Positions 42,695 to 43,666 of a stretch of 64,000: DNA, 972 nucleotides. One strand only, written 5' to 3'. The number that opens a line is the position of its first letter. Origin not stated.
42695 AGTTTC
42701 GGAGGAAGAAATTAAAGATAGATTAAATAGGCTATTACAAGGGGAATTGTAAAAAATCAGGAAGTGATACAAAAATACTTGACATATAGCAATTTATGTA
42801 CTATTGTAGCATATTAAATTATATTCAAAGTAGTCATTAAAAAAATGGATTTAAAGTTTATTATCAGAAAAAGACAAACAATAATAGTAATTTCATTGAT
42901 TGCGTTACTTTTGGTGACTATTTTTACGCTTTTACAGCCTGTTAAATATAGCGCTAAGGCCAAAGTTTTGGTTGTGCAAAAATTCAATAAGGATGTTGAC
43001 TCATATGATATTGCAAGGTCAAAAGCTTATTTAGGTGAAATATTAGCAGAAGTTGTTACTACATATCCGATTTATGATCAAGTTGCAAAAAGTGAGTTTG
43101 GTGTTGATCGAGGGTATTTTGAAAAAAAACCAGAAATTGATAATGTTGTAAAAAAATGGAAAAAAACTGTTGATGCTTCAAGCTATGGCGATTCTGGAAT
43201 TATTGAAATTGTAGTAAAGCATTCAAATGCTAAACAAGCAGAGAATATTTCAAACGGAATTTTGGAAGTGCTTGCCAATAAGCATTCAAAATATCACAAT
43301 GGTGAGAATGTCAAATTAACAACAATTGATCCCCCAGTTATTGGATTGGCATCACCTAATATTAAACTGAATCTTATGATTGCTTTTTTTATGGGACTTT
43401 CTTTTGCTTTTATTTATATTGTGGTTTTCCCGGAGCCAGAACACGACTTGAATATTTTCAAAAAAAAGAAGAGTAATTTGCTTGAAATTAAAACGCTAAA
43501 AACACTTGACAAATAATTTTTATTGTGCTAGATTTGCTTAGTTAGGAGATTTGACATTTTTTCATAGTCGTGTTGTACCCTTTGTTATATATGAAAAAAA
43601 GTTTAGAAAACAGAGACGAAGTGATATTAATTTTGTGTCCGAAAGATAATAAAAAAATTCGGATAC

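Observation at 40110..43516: Tandem Wzz/PCP paralogues, one carrying a roughly 680-aa Glu/Lys/Asp-rich cytoplasmic tail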

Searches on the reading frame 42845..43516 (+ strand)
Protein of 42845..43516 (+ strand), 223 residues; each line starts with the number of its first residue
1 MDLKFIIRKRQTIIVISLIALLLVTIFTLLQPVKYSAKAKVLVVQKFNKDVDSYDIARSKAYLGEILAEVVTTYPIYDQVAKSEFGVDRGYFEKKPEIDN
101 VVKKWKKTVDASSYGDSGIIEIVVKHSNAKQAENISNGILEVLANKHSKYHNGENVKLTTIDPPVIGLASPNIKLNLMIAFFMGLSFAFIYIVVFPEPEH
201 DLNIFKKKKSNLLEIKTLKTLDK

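Call 3: search_protein_families(library=pfam, proteins=[window:42845-43516:+], max_evalue=0.1)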
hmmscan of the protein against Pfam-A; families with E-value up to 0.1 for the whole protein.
window:42845-43516:+ (223 aa): 2 families
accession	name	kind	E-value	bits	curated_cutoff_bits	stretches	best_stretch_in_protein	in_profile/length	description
PF02706.20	Wzz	-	9.3e-05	23.1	25.5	1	5-48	11-54/91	Chain length determinant protein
PF16756.11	PALB2_WD40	-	0.083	12.2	27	0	105-154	218-267/347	Partner and localizer of BRCA2 WD40 domain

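Call 4: search_protein_families(library=ncbifam, proteins=[window:42845-43516:+], max_evalue=1)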
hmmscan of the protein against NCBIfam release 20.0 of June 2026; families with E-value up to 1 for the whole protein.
window:42845-43516:+ (223 aa): 3 families
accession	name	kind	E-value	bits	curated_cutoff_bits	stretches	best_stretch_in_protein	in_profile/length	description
TIGR01006.1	polys_exp_MPA1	subfamily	1.9e-15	57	296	1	4-194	14-195/226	CspC family polysaccharide chain length determinant protein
TIGR03007.1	pepcterm_ChnLen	equivalog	0.00067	18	278.85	1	3-142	7-146/498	XrtA system polysaccharide chain length determinant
TIGR03017.1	EpsF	equivalog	0.15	10.7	422.75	1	6-48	9-52/444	chain length determinant protein EpsF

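Call 19: find_homologous_proteins(query=window:42845-43516:+, max_evalue=0.001)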
Query window:42845-43516:+ (223 aa): 15 proteins with E <= 0.001 among 276 candidates.
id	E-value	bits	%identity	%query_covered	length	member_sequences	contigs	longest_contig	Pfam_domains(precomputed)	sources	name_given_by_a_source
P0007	4.7e-137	473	100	100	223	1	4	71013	-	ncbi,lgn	-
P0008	3.5e-115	401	83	100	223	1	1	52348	-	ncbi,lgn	-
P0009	1.0e-97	344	74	100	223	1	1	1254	-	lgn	-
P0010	1.2e-97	344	74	100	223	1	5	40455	-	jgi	jgi:capsular polysaccharide biosynthesis protein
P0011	9.8e-97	341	72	100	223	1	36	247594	-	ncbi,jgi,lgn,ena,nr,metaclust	ncbi:hypothetical protein HN784_01950 [bacterium]|jgi:capsular polysaccharide biosynthesis protein|n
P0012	5.2e-96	339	72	100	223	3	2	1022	-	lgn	-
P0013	1.7e-94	334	68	100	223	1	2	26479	-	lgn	-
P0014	1.5e-89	317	66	100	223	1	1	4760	PF02706.21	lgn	-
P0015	4.6e-87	309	64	100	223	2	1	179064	-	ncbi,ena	-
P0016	7.0e-72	260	62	87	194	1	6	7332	-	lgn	-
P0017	1.1e-31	129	41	83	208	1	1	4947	PF02706.21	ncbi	-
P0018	1.5e-31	128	40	75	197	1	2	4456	PF02706.21,PF13807.12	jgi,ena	-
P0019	3.0e-30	124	37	86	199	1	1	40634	PF02706.21,PF13807.12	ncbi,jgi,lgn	ncbi:MAG: Wzz/FepE/Etk N-terminal domain-containing protein [Patescibacteria group bacterium]|jgi:ca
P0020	7.4e-30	123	38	75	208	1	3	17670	PF02706.21,PF13807.12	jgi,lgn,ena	-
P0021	2.1e-29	121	40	71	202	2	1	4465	PF02706.21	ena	-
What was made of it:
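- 42845..43516 (+): ORF B: 223-aa short PCP paralogue. TM1 is residues 9-36 and TM2 is 172-198. It has a 25-aa basic tail, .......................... B is 37-41 % identical to Patescibacteria proteins with Pfam Wzz plus GNVR (call 19).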

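Call 22: find_encoding_contigs(protein=P0019, flank=8000, max_places=2)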
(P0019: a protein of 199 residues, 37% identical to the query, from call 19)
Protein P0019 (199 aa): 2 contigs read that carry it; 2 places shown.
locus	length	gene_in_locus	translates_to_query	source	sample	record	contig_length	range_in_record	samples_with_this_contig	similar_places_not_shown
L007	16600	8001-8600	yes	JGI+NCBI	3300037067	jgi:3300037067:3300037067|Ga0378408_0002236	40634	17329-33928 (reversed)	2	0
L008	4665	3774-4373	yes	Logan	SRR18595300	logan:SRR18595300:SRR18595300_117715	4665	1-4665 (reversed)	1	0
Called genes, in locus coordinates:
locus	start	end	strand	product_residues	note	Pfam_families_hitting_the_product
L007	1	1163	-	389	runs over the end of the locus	PF09314:DUF1972 (faint), PF13439:Glyco_transf_4, PF13579:Glyco_trans_4_4, PF20706:GT4-conflict, PF00534:Glycos_transf_1, PF13692:Glyco_trans_1_4, PF13524:Glyco_trans_1_2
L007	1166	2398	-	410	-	PF13439:Glyco_transf_4, PF13477:Glyco_trans_4_2 (weak), PF13579:Glyco_trans_4_4 (weak), PF00534:Glycos_transf_1, PF13692:Glyco_trans_1_4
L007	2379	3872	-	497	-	PF04932:Wzy_C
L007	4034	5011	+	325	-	-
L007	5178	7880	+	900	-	-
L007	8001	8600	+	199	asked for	PF02706:Wzz, PF13807:GNVR (weak)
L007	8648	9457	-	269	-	-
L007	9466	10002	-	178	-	PF13196:DUF4012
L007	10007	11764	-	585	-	PF03485:Arg_tRNA_synt_N, PF00750:tRNA-synt_1d, PF01406:tRNA-synt_1e (faint), PF09334:tRNA-synt_1g (faint), PF05746:DALR_1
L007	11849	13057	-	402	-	PF00579:tRNA-synt_1b, PF22421:SYY_C-terminal, PF01479:S4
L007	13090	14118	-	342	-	PF21088:MS_channel_1st, PF00924:MS_channel_2nd, PF21082:MS_channel_3rd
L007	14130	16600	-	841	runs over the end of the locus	PF00133:tRNA-synt_1, PF09334:tRNA-synt_1g, PF13603:tRNA-synt_1_2 (weak), PF00133:tRNA-synt_1, PF09334:tRNA-synt_1g, PF08264:Anticodon_1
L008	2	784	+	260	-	?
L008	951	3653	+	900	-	-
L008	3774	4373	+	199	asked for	PF02706:Wzz, PF13807:GNVR (weak)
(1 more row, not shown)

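Call 44: search_solved_structures(query=window:42845-43513:+, max_evalue=10, show_alignments=3)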
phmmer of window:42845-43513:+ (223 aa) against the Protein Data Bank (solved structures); distinct sequences matched with E-value up to 10: 0.
